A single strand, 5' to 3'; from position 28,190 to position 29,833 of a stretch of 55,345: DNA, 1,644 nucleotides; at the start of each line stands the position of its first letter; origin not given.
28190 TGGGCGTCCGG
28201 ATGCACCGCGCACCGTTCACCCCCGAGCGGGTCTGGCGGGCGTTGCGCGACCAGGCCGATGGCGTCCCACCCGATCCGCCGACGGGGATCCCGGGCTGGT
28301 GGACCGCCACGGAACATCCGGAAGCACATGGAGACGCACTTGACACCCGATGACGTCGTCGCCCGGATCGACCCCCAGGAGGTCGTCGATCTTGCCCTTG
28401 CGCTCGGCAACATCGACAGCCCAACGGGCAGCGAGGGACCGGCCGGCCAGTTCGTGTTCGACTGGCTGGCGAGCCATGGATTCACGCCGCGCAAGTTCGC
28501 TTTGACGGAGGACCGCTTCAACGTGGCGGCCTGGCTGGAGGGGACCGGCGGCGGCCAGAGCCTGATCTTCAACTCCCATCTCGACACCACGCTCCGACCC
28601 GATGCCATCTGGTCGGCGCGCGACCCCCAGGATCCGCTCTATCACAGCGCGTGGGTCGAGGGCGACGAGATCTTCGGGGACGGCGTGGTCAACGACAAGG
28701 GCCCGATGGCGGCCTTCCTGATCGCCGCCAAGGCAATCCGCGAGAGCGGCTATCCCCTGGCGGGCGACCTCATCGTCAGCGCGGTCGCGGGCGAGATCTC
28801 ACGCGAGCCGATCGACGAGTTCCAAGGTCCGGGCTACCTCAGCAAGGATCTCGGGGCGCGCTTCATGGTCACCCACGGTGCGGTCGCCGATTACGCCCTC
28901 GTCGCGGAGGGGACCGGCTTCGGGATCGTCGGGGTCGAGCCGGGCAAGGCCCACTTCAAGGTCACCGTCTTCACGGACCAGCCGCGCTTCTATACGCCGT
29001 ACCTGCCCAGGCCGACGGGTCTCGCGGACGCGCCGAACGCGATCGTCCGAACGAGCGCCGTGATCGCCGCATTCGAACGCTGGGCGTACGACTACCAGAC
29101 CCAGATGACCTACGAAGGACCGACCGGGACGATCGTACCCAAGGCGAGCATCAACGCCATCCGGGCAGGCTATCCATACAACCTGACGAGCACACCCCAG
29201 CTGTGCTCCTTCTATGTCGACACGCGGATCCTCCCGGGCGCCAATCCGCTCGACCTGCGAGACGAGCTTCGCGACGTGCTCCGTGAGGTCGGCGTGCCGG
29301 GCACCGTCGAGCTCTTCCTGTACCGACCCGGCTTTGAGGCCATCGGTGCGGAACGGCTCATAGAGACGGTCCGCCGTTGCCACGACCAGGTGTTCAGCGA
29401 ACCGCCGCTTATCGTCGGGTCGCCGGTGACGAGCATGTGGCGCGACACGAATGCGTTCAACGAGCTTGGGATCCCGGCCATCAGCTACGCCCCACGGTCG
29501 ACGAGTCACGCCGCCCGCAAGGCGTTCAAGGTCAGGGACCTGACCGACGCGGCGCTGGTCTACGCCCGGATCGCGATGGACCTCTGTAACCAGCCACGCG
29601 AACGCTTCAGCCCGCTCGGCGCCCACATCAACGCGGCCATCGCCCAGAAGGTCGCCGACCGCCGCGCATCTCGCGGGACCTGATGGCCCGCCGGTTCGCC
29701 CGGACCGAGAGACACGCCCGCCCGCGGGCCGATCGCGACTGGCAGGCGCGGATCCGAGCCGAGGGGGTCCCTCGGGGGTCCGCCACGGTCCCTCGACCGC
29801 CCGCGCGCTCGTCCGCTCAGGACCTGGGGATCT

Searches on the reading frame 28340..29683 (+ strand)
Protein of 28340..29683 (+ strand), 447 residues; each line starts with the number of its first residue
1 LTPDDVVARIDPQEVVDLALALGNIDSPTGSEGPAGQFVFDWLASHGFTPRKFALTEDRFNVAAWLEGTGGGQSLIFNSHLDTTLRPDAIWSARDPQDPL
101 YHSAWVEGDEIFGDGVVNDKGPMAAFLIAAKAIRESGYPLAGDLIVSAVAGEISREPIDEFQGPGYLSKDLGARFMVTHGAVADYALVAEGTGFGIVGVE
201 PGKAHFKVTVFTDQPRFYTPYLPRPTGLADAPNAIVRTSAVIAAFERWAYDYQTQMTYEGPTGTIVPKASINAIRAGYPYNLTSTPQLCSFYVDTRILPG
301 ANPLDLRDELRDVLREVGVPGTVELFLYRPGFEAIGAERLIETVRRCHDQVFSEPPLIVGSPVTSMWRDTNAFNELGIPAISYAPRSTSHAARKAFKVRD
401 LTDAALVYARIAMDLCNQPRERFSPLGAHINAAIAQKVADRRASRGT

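Call 76: search_protein_families(library=pfam, proteins=[window:28340-29683:+], max_evalue=0.0001)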
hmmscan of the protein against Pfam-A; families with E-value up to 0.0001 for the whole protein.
window:28340-29683:+ (447 aa): 2 families
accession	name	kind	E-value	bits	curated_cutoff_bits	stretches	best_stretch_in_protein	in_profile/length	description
PF01546.33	Peptidase_M20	-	1.4e-09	38.6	24.6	1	76-413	1-205/206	Peptidase family M20/M25/M40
PF07687.19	M20_dimer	-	7.1e-05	23.2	21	0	231-320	26-105/107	Peptidase dimerisation domain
